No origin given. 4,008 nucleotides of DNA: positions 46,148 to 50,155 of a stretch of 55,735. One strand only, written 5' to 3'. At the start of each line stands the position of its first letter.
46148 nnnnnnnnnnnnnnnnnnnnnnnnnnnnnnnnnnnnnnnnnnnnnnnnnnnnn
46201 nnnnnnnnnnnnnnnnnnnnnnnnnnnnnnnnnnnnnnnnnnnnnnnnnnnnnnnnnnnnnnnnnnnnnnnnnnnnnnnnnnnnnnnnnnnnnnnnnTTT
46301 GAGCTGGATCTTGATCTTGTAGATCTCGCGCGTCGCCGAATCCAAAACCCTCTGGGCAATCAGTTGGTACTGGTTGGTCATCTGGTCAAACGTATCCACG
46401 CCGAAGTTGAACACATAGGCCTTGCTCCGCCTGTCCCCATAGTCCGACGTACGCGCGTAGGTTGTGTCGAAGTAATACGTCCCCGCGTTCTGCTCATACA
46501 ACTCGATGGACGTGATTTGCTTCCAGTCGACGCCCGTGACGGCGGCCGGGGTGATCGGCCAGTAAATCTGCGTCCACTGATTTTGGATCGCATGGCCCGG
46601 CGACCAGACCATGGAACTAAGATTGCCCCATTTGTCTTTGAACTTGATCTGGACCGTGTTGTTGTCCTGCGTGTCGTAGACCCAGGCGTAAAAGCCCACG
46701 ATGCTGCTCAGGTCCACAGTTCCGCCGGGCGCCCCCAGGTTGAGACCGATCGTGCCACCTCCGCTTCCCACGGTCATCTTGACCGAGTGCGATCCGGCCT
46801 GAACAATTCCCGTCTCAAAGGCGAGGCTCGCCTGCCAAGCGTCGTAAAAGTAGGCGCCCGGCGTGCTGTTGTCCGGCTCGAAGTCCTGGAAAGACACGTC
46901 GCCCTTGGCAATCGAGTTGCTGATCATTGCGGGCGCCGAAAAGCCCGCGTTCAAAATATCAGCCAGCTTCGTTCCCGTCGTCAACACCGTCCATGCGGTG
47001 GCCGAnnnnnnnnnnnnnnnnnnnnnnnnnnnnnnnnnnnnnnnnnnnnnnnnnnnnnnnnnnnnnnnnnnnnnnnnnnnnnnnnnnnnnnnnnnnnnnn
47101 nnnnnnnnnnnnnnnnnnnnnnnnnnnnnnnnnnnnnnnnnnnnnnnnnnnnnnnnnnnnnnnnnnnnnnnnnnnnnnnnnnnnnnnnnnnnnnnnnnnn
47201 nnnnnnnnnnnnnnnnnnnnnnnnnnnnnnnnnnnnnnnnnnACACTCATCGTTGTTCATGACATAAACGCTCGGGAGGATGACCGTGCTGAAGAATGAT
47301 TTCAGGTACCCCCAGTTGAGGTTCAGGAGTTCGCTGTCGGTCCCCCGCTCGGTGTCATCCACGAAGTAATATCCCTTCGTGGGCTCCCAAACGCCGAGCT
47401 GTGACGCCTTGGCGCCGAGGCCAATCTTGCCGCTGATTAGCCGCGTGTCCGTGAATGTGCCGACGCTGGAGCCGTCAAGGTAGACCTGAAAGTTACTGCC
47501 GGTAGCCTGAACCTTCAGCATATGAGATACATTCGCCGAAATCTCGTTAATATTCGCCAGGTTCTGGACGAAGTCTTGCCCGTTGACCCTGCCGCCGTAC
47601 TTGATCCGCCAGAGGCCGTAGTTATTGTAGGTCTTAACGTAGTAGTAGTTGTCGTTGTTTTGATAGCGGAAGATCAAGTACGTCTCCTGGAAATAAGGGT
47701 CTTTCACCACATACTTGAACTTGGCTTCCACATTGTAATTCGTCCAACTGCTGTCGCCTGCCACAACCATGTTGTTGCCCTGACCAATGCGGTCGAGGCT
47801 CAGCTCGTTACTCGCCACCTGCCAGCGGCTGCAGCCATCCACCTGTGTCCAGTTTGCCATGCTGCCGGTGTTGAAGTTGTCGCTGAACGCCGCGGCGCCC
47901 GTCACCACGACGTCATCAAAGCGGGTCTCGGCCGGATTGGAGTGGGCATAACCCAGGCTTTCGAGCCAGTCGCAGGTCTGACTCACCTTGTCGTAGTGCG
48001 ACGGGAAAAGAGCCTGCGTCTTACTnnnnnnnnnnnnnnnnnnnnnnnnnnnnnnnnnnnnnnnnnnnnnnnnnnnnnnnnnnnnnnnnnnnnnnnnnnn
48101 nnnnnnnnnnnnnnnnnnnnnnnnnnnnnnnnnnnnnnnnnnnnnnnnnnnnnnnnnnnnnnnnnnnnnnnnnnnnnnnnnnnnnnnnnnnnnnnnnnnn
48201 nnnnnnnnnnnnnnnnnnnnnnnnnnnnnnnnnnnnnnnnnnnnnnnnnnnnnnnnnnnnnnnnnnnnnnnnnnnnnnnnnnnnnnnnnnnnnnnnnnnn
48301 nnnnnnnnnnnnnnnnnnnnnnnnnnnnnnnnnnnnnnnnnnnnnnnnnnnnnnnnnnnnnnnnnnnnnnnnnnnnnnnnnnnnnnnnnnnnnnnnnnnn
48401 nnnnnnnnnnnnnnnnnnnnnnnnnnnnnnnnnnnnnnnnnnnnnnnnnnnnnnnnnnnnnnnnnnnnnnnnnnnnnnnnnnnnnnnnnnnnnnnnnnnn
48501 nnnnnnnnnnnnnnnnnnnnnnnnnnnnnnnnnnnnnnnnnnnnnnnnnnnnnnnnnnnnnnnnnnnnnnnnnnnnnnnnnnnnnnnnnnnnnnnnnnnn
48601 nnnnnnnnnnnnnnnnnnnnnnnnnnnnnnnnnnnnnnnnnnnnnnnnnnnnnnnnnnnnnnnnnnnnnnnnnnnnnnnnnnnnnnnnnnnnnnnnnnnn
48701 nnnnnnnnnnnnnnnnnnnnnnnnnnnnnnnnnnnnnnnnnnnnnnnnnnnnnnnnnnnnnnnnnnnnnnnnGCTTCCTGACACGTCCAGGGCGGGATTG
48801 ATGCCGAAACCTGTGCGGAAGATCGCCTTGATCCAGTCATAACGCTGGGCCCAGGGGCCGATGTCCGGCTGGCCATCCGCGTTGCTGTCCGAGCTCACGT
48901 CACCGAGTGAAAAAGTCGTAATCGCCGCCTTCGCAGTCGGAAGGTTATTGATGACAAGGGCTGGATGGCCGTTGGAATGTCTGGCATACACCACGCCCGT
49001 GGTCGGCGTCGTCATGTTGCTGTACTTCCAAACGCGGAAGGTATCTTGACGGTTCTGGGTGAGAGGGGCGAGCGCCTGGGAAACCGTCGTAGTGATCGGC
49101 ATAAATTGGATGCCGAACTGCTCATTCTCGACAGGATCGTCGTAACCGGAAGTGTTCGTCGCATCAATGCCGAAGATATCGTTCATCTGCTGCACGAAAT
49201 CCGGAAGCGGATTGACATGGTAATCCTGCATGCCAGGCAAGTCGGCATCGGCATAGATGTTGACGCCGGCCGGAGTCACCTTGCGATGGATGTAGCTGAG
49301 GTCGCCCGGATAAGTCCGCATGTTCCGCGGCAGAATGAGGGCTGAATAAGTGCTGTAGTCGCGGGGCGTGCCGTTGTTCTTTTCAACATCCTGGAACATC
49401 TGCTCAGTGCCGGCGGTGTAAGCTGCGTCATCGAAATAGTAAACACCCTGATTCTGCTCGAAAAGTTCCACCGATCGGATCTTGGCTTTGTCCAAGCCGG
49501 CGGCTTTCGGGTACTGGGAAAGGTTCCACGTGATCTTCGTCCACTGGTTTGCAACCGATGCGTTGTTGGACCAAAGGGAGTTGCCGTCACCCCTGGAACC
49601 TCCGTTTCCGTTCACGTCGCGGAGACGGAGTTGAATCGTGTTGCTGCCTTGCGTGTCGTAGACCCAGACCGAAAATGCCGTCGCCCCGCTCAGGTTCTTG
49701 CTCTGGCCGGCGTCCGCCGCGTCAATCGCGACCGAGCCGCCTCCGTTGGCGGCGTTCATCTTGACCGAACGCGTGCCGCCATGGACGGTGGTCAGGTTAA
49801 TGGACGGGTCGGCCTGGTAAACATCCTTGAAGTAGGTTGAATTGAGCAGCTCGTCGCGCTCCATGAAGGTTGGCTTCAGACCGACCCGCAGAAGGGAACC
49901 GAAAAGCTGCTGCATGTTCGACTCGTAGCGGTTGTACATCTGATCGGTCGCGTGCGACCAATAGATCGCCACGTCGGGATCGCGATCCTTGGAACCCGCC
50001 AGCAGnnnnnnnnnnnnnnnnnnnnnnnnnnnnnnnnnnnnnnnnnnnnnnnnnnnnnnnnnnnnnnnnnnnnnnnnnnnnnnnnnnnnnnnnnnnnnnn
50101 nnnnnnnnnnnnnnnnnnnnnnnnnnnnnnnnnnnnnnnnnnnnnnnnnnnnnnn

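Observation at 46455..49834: Two apparently circularly permuted carbohydrate-binding modules inside the same protein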

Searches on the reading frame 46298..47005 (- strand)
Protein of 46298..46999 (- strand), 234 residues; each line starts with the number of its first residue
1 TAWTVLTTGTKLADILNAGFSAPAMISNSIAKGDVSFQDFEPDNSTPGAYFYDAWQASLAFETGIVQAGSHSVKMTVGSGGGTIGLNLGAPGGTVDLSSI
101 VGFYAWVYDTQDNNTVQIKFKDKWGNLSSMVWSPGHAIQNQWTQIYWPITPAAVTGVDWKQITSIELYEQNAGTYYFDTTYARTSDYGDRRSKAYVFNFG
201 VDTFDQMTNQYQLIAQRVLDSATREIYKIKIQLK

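Call 7: search_protein_families(library=pfam, proteins=[window:46343-47005:-], max_evalue=10)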
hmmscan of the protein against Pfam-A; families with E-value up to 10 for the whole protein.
seq(221 aa): 0 families

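Call 24: find_homologous_proteins(query=window:46298-46999:-, max_evalue=0.001)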
Query window:46298-46999:- (234 aa): 2 proteins with E <= 0.001 among 287 candidates.
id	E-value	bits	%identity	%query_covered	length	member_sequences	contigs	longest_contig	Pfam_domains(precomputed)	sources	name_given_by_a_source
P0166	3.8e-36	143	47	62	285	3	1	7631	PF00801.27,PF18911.7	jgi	-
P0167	1.4e-35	141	49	62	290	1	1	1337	PF22352.3,PF00801.27,PF18911.7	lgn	-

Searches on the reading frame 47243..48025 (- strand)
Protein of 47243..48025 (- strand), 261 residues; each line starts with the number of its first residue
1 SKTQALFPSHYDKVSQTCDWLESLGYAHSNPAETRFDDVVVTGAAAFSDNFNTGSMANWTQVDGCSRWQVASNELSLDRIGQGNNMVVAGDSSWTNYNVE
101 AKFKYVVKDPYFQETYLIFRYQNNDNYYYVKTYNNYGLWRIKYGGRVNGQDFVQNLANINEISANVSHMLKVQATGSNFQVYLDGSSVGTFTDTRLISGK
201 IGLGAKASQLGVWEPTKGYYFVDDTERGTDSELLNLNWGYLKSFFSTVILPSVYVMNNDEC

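Call 7: search_protein_families(library=pfam, proteins=[window:47243-48025:-], max_evalue=10)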
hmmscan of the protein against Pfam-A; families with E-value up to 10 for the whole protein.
seq(261 aa): 1 family
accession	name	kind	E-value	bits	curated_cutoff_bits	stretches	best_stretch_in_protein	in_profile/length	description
PF07647.24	SAM_2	-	0.2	12.3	20.5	1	10-28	2-20/66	SAM domain (Sterile alpha motif)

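Call 41: search_solved_structures(query=window:47318-47950:-, max_evalue=10, show_alignments=3)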
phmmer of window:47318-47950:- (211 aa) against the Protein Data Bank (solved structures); distinct sequences matched with E-value up to 10: 8.
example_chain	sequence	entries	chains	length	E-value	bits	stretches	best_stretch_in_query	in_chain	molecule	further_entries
4b1l_A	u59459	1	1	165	0.28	14.1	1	67-180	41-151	LEVANASE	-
4azz_A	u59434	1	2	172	0.31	14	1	68-180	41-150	LEVANASE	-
4b1m_A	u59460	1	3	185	0.38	13.7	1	67-180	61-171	LEVANASE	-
4csv_A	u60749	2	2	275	1.5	11.7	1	42-84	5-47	SRC-ABL TYROSINE KINASE ANCESTOR | TYROSINE KINASE AS - A COMMON ANCESTOR OF SRC AND ABL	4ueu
3qzl_A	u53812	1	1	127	2.9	10.8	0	84-136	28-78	Iron-regulated surface determinant protein A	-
3qzm_A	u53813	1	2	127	3.1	10.7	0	84-136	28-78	Iron-regulated surface determinant protein A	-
2ite_A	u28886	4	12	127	4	10.4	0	84-136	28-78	Iron-regulated surface determinant protein A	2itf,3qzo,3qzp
3qzn_A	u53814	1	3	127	4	10.3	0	84-136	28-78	Iron-regulated surface determinant protein A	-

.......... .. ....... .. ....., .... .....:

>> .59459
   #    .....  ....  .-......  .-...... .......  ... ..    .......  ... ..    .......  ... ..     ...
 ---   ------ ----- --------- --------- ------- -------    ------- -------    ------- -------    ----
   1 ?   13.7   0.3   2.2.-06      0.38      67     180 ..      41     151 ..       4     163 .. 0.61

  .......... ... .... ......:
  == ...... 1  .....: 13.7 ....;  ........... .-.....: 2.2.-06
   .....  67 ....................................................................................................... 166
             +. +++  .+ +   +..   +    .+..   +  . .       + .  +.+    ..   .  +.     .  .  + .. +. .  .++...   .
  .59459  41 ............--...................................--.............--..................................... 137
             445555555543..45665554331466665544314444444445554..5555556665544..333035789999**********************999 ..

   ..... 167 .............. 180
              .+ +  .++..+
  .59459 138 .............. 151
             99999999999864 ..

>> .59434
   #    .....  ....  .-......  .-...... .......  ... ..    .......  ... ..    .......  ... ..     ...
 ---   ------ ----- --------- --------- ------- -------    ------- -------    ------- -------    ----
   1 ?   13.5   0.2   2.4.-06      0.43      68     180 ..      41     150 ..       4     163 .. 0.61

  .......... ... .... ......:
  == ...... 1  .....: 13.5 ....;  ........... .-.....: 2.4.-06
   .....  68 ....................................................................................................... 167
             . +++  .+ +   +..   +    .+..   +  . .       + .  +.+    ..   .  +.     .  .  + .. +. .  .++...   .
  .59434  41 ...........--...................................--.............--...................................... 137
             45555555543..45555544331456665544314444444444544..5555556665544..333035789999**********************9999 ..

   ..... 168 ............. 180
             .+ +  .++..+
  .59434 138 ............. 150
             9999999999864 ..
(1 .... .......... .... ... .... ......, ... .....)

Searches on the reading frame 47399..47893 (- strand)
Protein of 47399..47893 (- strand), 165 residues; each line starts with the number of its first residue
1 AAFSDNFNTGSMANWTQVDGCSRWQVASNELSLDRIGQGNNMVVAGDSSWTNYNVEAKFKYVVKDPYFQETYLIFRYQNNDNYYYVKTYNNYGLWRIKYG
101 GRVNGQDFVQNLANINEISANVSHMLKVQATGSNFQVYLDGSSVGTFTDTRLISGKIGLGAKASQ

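Call 45: search_protein_families(library=pfam, proteins=[window:47399-47893:-], max_evalue=10)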
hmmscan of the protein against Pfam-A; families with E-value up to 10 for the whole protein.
seq(165 aa): 1 family
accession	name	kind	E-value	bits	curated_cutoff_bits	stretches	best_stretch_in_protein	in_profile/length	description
PF06439.18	3keto-disac_hyd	-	0.00042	20.8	26.8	1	6-160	5-173/187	3-keto-disaccharide hydrolase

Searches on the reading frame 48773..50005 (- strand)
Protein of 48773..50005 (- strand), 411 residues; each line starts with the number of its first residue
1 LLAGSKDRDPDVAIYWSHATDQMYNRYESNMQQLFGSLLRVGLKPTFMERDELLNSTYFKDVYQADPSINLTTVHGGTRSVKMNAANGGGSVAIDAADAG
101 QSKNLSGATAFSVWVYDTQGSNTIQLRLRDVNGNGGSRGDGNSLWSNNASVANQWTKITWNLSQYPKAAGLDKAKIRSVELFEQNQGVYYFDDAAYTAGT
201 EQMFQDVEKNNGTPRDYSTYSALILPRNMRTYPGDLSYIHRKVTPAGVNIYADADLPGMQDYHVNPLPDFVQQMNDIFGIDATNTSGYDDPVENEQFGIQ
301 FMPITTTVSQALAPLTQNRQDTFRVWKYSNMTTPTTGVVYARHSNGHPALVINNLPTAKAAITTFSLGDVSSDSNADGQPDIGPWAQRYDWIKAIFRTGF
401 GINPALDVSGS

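Call 46: predict_structure(alignment_id=A2)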
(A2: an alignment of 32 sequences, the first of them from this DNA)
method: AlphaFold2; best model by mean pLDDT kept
length: 411 residues; sequences in the alignment: 32
mean_pLDDT: 88.2   pTM: 0.87
mean pLDDT of the five models: 88.2, 87.9, 86.8, 86.3, 84.7
residues with pLDDT >= 90: 257; 70-90: 112; 50-70: 34; < 50: 8
segments of 3 or more residues with pLDDT < 50: 290-296
pLDDT, mean of each block of 10 residues (from residue 1): 77 84 70 88 92 89 94 96 96 93 97 97 97 89 96 98 95 97 97 98 93 86 84 86 95 72 71 92 66 52 92 96 84 93 94 97 89 79 85 96 80 47
secondary structure, 60 per line:
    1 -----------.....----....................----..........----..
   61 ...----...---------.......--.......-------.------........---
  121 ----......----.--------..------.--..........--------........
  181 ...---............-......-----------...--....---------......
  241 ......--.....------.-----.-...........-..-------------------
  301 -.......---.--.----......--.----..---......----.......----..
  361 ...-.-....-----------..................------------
elements in order: E12-16 H21-40 E45-49 H50-54 E59-63 E68-70 E80-86 E89-95 E110-117 E125-130 E155-161 E176-183 E187-198 E200-205 E222-225 H235-246 E249-253 H268-278 E302-308 E320-325 E338-343 E348-354 E359-363 H382-399

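Call 52: fold_search(model_id=the predicted structure, library=pdb)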
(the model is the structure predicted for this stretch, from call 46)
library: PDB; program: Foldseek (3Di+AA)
matches with E <= 10: 1072; with E <= 0.001: 85
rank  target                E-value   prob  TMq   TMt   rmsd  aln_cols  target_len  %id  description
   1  8qpg_TA               5.3e-09  1.00  0.25  0.25  18.3       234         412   12  Turret of Haloferax tailed virus 1 (released 2024-10-09)
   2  2wys_A                1.7e-07  1.00  0.24  0.20  10.3       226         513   13  High resolution crystallographic structure of the Clostridium thermocellum N-terminal endo-1,4-beta-D-xylanase 10B (Xy (released 2010-08-25)
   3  6r31_A                4.9e-07  1.00  0.26  0.55   6.3       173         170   14  Family 11 Carbohydrate-Binding Module from Clostridium thermocellum in complex with beta-1,3-1,4-mixed-linked tetrasac (released 2020-02-05)
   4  1v0a                  4.9e-07  1.00  0.25  0.51   6.7       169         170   14  Family 11 Carbohydrate-Binding Module of cellulosomal cellulase Lic26A-Cel5E of Clostridium thermocellum (released 2005-01-12)
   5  7t7y                  7.9e-07  1.00  0.27  0.64   3.5       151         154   16  The crystal structure of family 8 carbohydrate-binding module from Dictyostelium discoideum complexed with iodine atoms (released 2022-04-20)
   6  6r3m_A                1.6e-06  1.00  0.25  0.50   6.7       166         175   14  Family 11 Carbohydrate-Binding Module from Clostridium thermocellum in complex with beta-1,3-1,4-mixed-linked tetrasac (released 2020-02-05)
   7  2w5f_B                1.8e-06  1.00  0.25  0.20  10.8       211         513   12  High resolution crystallographic structure of the Clostridium thermocellum N-terminal endo-1,4-beta-D-xylanase 10B (Xy (released 2010-01-19)
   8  2c24_B                2.6e-06  1.00  0.24  0.49   7.1       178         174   10  FAMILY 30 CARBOHYDRATE-BINDING MODULE OF CELLULOSOMAL CELLULASE CEL9D- CEL44B OF CLOSTRIDIUM THERMOCELLUM (released 2005-11-22)
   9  1wmx_A                3.1e-06  1.00  0.24  0.52   5.6       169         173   13  Crystal Structure of Family 30 Carbohydrate Binding Module (released 2004-08-03)
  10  2c24_A                3.1e-06  1.00  0.25  0.52   5.5       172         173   12  FAMILY 30 CARBOHYDRATE-BINDING MODULE OF CELLULOSOMAL CELLULASE CEL9D- CEL44B OF CLOSTRIDIUM THERMOCELLUM (released 2005-11-22)
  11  1wmx_B                5.6e-06  1.00  0.24  0.45   7.8       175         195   12  Crystal Structure of Family 30 Carbohydrate Binding Module (released 2004-08-03)
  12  1wzx_A                5.6e-06  1.00  0.21  0.45   7.2       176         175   11  Crystal Structure of Family 30 Carbohydrate Binding Module. (released 2005-03-22)
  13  1h6x                  6.3e-06  1.00  0.22  0.50   7.3       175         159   13  The role of conserved amino acids in the cleft of the C-terminal family 22 carbohydrate binding module of Clostridium th (released 2002-06-27)
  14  1wzx_B                9.6e-06  1.00  0.24  0.49   6.7       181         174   10  Crystal Structure of Family 30 Carbohydrate Binding Module. (released 2005-03-22)
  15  7zkq_A                9.6e-06  1.00  0.24  0.40  10.1       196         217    9  Early Pp module assembly intermediate of complex I (released 2022-11-23)
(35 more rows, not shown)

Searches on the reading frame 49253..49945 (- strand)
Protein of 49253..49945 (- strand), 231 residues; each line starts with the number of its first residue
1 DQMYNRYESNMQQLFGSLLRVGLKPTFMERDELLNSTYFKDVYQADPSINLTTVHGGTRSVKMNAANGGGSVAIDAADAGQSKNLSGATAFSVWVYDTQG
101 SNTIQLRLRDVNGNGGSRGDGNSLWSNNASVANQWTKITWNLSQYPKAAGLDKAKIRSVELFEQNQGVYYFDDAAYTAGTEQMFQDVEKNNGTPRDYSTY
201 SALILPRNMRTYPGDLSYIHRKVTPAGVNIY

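Call 7: search_protein_families(library=pfam, proteins=[window:49253-49945:-], max_evalue=10)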
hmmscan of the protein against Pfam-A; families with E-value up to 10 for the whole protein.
seq(231 aa): 1 family
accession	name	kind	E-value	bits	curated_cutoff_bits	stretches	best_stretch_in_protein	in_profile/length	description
PF12285.13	Astrovir_pp_1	-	0.077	13.2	25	1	165-198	134-167/171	Astroviridae polyprotein 1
